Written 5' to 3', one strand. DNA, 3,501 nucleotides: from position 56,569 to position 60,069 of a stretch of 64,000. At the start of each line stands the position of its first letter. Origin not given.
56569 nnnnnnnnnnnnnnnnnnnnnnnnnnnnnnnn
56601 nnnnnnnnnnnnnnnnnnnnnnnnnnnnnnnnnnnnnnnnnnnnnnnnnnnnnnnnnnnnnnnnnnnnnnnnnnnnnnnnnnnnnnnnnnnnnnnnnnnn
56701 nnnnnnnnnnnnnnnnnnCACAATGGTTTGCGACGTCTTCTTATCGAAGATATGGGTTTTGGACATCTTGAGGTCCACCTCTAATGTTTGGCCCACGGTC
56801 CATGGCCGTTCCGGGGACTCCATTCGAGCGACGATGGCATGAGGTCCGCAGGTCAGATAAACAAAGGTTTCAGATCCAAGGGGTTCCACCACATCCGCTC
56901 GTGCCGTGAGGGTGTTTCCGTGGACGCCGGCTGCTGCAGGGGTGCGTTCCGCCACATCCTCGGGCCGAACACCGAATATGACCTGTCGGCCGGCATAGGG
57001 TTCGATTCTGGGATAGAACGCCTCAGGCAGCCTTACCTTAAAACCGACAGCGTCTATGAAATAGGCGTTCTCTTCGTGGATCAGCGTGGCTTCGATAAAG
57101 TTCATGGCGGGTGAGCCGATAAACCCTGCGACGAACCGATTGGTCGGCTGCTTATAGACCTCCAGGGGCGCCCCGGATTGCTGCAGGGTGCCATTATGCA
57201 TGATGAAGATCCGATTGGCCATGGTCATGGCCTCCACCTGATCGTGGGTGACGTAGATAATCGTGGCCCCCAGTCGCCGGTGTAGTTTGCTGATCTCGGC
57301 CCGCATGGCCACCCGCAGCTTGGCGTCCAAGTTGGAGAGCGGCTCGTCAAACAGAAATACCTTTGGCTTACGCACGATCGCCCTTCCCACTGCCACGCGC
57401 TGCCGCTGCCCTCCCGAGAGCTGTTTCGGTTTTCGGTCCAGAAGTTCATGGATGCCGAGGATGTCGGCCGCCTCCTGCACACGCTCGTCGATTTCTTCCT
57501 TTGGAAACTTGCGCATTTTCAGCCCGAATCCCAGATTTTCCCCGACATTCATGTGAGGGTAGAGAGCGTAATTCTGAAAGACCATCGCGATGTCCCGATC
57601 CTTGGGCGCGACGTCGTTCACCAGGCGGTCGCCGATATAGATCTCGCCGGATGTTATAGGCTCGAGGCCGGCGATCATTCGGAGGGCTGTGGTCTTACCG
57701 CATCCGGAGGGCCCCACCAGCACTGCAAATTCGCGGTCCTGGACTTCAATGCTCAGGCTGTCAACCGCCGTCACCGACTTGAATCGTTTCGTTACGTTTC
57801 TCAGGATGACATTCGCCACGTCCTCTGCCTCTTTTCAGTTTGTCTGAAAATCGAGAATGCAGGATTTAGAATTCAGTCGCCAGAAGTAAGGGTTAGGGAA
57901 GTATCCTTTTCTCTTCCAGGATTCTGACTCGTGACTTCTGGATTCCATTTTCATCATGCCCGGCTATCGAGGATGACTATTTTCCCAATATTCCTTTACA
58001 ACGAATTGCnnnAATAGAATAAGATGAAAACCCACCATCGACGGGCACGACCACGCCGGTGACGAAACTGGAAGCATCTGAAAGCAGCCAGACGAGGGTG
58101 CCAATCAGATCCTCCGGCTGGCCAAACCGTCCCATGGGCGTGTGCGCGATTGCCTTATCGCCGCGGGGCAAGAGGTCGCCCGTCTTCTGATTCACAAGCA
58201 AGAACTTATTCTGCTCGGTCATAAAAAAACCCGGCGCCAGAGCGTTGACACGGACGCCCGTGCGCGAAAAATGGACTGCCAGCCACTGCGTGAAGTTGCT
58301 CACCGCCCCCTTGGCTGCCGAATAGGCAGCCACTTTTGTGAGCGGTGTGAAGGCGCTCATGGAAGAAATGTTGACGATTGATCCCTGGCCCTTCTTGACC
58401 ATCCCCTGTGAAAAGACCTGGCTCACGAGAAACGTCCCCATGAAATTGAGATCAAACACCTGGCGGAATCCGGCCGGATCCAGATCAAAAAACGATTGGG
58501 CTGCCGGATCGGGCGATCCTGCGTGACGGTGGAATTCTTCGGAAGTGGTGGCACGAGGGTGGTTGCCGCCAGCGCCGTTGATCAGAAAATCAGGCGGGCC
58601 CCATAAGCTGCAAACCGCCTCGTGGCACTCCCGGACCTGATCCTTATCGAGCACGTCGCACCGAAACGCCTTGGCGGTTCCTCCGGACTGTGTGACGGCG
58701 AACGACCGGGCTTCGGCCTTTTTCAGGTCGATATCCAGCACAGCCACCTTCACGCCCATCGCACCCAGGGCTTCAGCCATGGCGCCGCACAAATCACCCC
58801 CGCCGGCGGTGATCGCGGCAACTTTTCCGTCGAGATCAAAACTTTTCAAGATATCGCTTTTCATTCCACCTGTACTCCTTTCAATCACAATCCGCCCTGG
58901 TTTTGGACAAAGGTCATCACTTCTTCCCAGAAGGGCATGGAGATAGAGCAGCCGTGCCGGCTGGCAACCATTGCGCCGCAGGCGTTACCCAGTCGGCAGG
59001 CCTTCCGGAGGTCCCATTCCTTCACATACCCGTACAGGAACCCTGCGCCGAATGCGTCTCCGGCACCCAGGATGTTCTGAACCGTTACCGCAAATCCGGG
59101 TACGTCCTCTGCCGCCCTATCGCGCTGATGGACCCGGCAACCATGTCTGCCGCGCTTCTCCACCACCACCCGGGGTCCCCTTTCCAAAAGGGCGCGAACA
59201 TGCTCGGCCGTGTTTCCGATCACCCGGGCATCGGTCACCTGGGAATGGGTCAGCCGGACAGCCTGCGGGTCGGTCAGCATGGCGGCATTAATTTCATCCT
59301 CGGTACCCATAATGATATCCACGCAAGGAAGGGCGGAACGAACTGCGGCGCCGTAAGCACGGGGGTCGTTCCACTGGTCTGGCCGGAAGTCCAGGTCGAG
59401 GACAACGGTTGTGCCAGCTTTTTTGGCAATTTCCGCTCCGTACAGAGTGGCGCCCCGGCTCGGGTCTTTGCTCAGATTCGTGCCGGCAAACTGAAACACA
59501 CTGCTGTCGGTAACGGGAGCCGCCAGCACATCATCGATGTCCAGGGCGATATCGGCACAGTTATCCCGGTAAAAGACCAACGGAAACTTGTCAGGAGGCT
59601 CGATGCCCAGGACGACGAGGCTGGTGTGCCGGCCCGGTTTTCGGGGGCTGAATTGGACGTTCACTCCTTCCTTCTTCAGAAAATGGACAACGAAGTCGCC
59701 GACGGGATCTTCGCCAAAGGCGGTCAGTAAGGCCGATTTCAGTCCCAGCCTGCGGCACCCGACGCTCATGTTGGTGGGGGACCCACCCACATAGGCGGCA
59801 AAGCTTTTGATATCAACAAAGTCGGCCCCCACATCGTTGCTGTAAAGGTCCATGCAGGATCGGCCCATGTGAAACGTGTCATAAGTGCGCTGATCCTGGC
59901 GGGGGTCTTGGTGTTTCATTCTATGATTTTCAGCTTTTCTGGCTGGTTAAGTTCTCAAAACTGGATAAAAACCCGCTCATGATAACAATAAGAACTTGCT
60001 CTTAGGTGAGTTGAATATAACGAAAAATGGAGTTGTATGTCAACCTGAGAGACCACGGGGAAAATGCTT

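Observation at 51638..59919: LarA-family (Ni-pincer) enzyme embedded in a sugar-acid uptake/kinase cluster: predicted nickel-dependent sugar-acid epimerase pathway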

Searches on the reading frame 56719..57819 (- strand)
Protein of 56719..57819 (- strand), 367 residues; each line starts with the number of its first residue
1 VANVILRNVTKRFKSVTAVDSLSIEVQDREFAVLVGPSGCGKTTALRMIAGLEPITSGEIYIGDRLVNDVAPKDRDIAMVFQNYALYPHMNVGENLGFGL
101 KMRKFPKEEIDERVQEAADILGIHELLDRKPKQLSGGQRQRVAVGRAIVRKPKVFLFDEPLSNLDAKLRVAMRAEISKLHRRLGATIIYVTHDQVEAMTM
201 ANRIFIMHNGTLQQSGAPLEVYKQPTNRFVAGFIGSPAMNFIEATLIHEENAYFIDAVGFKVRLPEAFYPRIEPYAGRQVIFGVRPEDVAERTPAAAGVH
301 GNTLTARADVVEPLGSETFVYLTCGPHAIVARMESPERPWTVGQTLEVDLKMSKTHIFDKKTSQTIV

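Call 4: search_protein_families(library=pfam, proteins=[window:56719-57819:-])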
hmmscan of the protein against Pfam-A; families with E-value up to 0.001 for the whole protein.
window:56719-57819:- (367 aa): 7 families
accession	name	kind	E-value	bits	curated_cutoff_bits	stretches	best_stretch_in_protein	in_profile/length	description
PF00005.33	ABC_tran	-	7.5e-32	111.2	25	1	20-161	2-136/137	ABC transporter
PF17912.7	OB_MalK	-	8.6e-14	52.6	27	1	235-289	1-53/53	MalK OB fold domain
PF08402.16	TOBE_2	-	1.6e-08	34.9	21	1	283-358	2-76/76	TOBE domain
PF03459.23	TOBE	-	5.6e-07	30.1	22.3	1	302-357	5-64/64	TOBE domain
PF02463.25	SMC_N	-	2.6e-06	27.5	40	1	10-211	7-218/220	RecF/RecN/SMC N terminal domain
PF13304.12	AAA_21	-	2.7e-06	28.1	27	0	31-53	1-35/304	AAA domain, putative AbiEii toxin, Type IV TA system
PF03215.21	Rad17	-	0.00072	20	23.8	0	17-50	33-66/186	Rad17 P-loop domain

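Call 5: search_protein_families(library=ncbifam, proteins=[window:56719-57819:-])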
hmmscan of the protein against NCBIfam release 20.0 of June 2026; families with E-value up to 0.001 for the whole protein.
window:56719-57819:- (367 aa): 186 families (the best 25 are shown)
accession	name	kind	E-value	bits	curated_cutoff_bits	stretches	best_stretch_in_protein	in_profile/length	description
NF008653.0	PRK11650.1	subfamily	2.2e-146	487.5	432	1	1-365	1-354/357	sn-glycerol-3-phosphate ABC transporter ATP-binding protein UgpC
NF008233.0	PRK11000.1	equivalog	6.5e-124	413.5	568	1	1-361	1-356/369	maltose/maltodextrin ABC transporter ATP-binding protein MalK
NF006987.0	PRK09452.1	equivalog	1.7e-98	329.8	482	1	4-290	18-300/378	spermidine/putrescine ABC transporter ATP-binding protein PotA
NF040933.2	ABC_arch_GlcV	equivalog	6.1e-96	321.4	450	1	3-358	2-357/357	glucose ABC transporter ATP-binding protein GlcV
TIGR03265.1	PhnT2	equivalog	6.4e-95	318.4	457.7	1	4-354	5-348/353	putative 2-aminoethylphosphonate ABC transporter ATP-binding protein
TIGR01187.1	potA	subfamily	4.7e-93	311.8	355.6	1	34-293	1-256/325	polyamine ABC transporter ATP-binding protein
NF008513.0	PRK11432.1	equivalog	4e-89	298.9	496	1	4-290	7-284/351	ferric ABC transporter ATP-binding protein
NF043075.1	MMSYN1_0197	equivalog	3.8e-88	295.7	550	1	5-256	4-253/341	spermidine/putrescine ABC transporter ATP-binding protein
NF040840.2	tungstate_WtpC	equivalog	3e-82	276.7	440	1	6-325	4-312/347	tungstate ABC transporter ATP-binding protein WtpC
NF008621.0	PRK11607.1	equivalog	1e-79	268.1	613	1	6-263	22-278/377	putrescine ABC transporter ATP-binding subunit PotG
TIGR03258.1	PhnT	equivalog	4.8e-79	266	499.15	1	4-298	9-301/359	2-aminoethylphosphonate ABC transport system ATP-binding subunit PhnT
TIGR00968.1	3a0106s01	subfamily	3.5e-77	259.1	342.75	1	5-236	2-233/237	sulfate ABC transporter ATP-binding protein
NF008105.0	PRK10851.1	equivalog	1.8e-66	224.3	502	1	5-246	4-247/362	sulfate/thiosulfate ABC transporter ATP-binding protein CysA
TIGR01186.1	proV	subfamily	2.8e-61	207.6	326.6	1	16-236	6-232/363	betaine/proline/choline family ABC transporter ATP-binding protein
TIGR03415.1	ABC_choXWV_ATP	equivalog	3.2e-54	184.4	483.75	1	10-236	31-267/382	choline ABC transporter ATP-binding protein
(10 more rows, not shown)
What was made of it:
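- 56716..57819 (-): ABC transporter ATPase, MalK/UgpC type (CUT1). call 4: ABC_tran, OB_MalK and TOBE_2 domains. call 5: NF008653, 487 bits against a cut-off of 432.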

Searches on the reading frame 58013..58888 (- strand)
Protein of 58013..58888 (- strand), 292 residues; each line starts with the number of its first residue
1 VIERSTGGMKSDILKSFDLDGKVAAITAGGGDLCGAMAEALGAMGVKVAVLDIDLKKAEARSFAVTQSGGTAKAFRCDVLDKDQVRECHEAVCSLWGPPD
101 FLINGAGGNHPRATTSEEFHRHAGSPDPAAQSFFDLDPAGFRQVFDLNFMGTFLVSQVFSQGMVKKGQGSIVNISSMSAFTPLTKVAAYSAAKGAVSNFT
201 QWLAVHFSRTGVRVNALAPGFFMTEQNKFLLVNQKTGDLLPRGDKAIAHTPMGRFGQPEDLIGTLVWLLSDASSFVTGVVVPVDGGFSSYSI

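Call 4: search_protein_families(library=pfam, proteins=[window:58013-58888:-])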
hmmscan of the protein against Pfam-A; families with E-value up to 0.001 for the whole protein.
window:58013-58888:- (292 aa): 3 families
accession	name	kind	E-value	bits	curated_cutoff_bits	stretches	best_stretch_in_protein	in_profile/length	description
PF13561.12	adh_short_C2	-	7.5e-47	160.3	27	1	36-288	11-236/236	Enoyl-(Acyl carrier protein) reductase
PF00106.31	adh_short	-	1.4e-40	139.3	26.6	1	22-228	1-188/195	short chain dehydrogenase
PF23441.1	SDR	-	8.7e-06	25.7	27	1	129-286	103-254/258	SDR-like rossmann domain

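Call 5: search_protein_families(library=ncbifam, proteins=[window:58013-58888:-])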
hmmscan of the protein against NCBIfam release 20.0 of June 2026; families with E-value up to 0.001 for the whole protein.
window:58013-58888:- (292 aa): 223 families (the best 25 are shown)
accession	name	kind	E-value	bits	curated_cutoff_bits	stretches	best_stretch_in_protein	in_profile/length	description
NF006132.0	PRK08277.1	subfamily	1.5e-115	385.3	281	1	15-291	4-278/280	D-mannonate oxidoreductase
NF005559.1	PRK07231.1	subfamily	1.1e-52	179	215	2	128-287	92-247/249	glucose 1-dehydrogenase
NF006070.0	PRK08213.1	subfamily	1.1e-51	175.9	279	2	139-288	111-257/259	gluconate 5-dehydrogenase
NF004791.0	PRK06138.1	equivalog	6e-49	166.6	312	1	18-288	2-250/252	SDR family oxidoreductase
NF005488.0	PRK07097.1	equivalog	6.5e-49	166.4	369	2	134-288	104-258/266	gluconate 5-dehydrogenase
NF004778.0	PRK06124.1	equivalog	6.6e-47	160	303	1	13-288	3-253/256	SDR family oxidoreductase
NF009466.0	PRK12826.1-2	subfamily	6.9e-45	153.4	222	1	22-287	4-244/248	3-oxoacyl-ACP reductase FabG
NF004198.0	PRK05653.1-3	equivalog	3.4e-44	151.2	296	1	19-287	5-246/248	3-oxoacyl-ACP reductase FabG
NF005711.0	PRK07523.1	subfamily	1e-43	149.8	413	1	15-288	4-252/255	SDR family oxidoreductase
NF005446.0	PRK07035.1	equivalog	1.2e-43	149.3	373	1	15-288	5-254/255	SDR family oxidoreductase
NF004818.0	PRK06172.1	equivalog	1.7e-43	148.8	336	1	17-288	3-251/253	SDR family oxidoreductase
NF005853.0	PRK07774.1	equivalog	8.3e-43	146.6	303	2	134-287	103-246/250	SDR family oxidoreductase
NF005309.0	PRK06841.1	subfamily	1.5e-42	145.8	286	2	139-288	111-253/255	GolD/DthD family dehydrogenase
TIGR01832.1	kduD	equivalog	6.6e-42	143.7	338.85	2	137-287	100-245/248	2-dehydro-3-deoxy-D-gluconate 5-dehydrogenase KduD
NF052558.1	MBtsdlDhBudC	equivalog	8.3e-42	143.5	270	1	20-289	2-243/250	meso-2,3-butanediol dehydrogenase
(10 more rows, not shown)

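Call 31: search_solved_structures(query=window:58013-58888:-, max_evalue=1e-30)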
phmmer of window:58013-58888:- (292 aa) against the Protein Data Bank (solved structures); distinct sequences matched with E-value up to 1e-30: 12.
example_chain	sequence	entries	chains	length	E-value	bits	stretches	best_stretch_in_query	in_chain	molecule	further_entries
4wuv_A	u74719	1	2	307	2.7e-81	276.4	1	13-291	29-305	2-hydroxycyclohexanecarboxyl-CoA dehydrogenase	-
3cxr_A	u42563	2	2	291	1.1e-37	133.3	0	134-290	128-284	Dehydrogenase with different specificities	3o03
1vl8_A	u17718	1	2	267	1.7e-36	129.4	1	15-288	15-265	Gluconate 5-dehydrogenase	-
4u8g_A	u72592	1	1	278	2.4e-36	128.9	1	15-290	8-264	Putative uncharacterized protein gbs1891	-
4gh5_A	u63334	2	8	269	1.4e-34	123.2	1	18-288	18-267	Short-chain dehydrogenase/reductase SDR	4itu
3woh_A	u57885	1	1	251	3.2e-34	121.9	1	19-288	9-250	SiaM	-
4z9x_A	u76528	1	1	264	1.4e-33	119.8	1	16-290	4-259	Gluconate 5-dehydrogenase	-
9kd1_A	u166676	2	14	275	3.4e-32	115.3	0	134-290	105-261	Oxidoreductase, short chain dehydrogenase/reductase family protein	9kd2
4ibo_A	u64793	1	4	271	9.3e-32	113.9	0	133-289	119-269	Gluconate dehydrogenase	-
7eny_A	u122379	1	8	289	1.6e-31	113.1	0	134-286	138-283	7alpha-hydroxysteroid dehydrogenase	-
1ahh_A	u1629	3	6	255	2e-31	112.8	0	17-286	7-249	7 ALPHA-HYDROXYSTEROID DEHYDROGENASE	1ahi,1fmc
8hdi_A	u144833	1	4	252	9.7e-31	110.5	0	134-286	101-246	7-alpha-hydroxysteroid dehydrogenase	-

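Call 76: search_solved_structures(query=window:58013-58888:-, max_evalue=1e-60, show_alignments=1)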
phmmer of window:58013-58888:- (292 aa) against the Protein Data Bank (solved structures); distinct sequences matched with E-value up to 1e-60: 1.
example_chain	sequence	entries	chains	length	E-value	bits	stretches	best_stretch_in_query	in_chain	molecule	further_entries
4wuv_A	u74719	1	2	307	2.7e-81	276.4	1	13-291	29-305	2-hydroxycyclohexanecarboxyl-CoA dehydrogenase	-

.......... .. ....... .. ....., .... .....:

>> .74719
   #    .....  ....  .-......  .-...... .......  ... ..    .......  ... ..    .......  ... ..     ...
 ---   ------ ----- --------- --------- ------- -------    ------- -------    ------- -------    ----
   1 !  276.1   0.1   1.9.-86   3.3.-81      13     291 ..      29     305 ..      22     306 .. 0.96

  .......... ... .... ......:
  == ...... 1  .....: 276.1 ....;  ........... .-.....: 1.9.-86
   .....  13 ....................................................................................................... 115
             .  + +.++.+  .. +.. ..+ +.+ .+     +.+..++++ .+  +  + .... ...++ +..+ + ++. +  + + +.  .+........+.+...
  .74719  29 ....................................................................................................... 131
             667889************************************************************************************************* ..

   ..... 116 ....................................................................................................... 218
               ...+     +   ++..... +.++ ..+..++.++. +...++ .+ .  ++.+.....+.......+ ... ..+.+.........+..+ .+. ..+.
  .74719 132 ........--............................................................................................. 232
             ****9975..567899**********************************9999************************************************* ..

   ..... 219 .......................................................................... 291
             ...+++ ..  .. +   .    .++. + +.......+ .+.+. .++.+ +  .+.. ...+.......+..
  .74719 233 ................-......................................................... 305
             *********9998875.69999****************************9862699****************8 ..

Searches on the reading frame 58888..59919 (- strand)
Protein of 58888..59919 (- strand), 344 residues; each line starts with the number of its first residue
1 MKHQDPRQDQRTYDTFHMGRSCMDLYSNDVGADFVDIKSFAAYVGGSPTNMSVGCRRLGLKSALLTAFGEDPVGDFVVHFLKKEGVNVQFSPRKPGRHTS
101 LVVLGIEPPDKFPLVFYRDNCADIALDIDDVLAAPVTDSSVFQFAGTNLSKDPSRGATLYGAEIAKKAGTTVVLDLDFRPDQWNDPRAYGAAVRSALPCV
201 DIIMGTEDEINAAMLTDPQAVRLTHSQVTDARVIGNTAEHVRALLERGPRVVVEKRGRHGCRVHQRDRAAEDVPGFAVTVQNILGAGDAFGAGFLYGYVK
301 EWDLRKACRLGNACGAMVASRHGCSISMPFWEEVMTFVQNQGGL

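Call 4: search_protein_families(library=pfam, proteins=[window:58888-59919:-])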
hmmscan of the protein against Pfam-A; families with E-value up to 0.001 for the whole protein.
window:58888-59919:- (344 aa): 1 family
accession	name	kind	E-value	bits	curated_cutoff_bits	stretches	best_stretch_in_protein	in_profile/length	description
PF00294.29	PfkB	-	3.2e-44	151.9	25.8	1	19-329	8-300/302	pfkB family carbohydrate kinase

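Call 5: search_protein_families(library=ncbifam, proteins=[window:58888-59919:-])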
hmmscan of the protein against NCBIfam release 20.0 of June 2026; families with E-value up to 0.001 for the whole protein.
window:58888-59919:- (344 aa): 22 families
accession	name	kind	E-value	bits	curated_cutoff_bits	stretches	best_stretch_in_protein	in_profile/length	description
TIGR04382.1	myo_inos_iolC_N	equivalog_domain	8.5e-112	373.4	300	1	13-337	2-308/309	5-dehydro-2-deoxygluconokinase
NF047869.1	myo_kin_aldol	exception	4.3e-70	236.7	600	1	10-340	4-333/586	bifunctional 5-dehydro-2-deoxygluconokinase/5-dehydro-2-deoxyphosphogluconate aldolase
NF006957.1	PRK09434.1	equivalog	9e-33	114.1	450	1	43-331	25-299/302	fructokinase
NF040938.1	KDG_KDGal_kin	equivalog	3.7e-25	88.6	400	1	35-339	20-304/305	bifunctional 2-dehydro-3-deoxygluconokinase/2-dehydro-3-deoxygalactonokinase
NF053626.1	RibKinHalex1628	equivalog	1.1e-24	87.4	330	2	246-339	199-292/293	ATP-dependent ribose-1-phosphate kinase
NF049991.1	TagKinase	equivalog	1.2e-22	80.1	420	1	15-340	10-317/321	tagatose kinase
TIGR02152.1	D_ribokin_bact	equivalog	7.9e-20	71.4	299.65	1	35-334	25-296/298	ribokinase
NF041332.1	KDG_KDGal_kin_Halo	equivalog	1e-19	71.1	440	1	37-324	25-297/320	bifunctional 2-dehydro-3-deoxygluconokinase/2-dehydro-3-deoxygalactonokinase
NF041633.1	trifunc_aldol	exception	1.9e-17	63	700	1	26-218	254-447/580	KHG/KDPG aldolase/sugar kinase fusion protein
NF007321.0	PRK09813.1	equivalog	3.8e-17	62.6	247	2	239-323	176-259/261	fructoselysine 6-kinase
NF008353.0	PRK11142.1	equivalog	8.1e-17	61.7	341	1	37-341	31-306/307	ribokinase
NF041134.1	R1P_kin_Thcocales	equivalog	1.1e-13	51.3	500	1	259-323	203-267/291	ADP-dependent ribose-1-phosphate kinase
TIGR03168.1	1-PFK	subfamily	1.7e-13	50.2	216.4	1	236-326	200-289/305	hexose kinase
TIGR03828.1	pfkB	equivalog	3.7e-12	45.9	292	1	236-326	200-289/305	1-phosphofructokinase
TIGR02198.1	rfaE_dom_I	equivalog_domain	2.3e-11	43.4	345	1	237-326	217-304/315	D-glycero-beta-D-manno-heptose-7-phosphate kinase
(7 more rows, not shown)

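Call 30: search_solved_structures(query=window:58888-59919:-, max_evalue=1e-10)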
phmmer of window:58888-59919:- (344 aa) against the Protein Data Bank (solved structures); distinct sequences matched with E-value up to 1e-10: 20.
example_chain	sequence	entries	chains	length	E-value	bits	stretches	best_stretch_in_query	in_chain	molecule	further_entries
3pl2_A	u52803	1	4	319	1.5e-49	172.4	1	12-336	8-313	Sugar kinase, ribokinase family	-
2qcv_A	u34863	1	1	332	5.9e-43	150.7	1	10-339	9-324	Putative 5-dehydro-2-deoxygluconokinase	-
3ewm_A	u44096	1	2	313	2e-27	99.6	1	18-222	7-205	Uncharacterized sugar kinase PH1459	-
3gbu_A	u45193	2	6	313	4.7e-26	95.1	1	18-222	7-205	Uncharacterized sugar kinase PH1459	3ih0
1v19_A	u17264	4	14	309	9.3e-25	90.9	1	41-210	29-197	2-KETO-3-DEOXYGLUCONATE KINASE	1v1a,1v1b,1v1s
3hj6_A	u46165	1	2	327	3.5e-23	85.7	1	13-334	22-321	Fructokinase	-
3ljs_A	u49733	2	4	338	3e-20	76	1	38-342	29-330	Fructokinase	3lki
5ey7_A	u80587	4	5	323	1.4e-19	73.9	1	41-337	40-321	Fructokinase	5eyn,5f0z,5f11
5ygg_A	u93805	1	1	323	1.9e-19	73.4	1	41-337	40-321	Fructokinase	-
1tyy_A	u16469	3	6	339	1.3e-15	60.7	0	29-192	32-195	putative sugar kinase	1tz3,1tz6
2c49_A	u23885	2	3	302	1.4e-15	60.6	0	244-336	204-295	SUGAR KINASE MJ0406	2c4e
3h49_A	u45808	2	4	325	1.2e-14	57.6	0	242-323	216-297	Ribokinase | Uncharacterized sugar kinase ydjH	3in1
3iq0_A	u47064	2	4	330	2.5e-14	56.6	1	16-340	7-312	putative Ribokinase II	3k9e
6znx_A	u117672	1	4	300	3.1e-14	56.2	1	39-336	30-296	Ribokinase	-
8cqx_A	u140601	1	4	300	5.8e-14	55.4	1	39-336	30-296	Ribokinase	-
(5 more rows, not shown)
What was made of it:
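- On IolC 5-dehydro-2-deoxygluconokinase (TIGR04382): The best PDB hits are 3PL2 and 2QCV (call 30).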
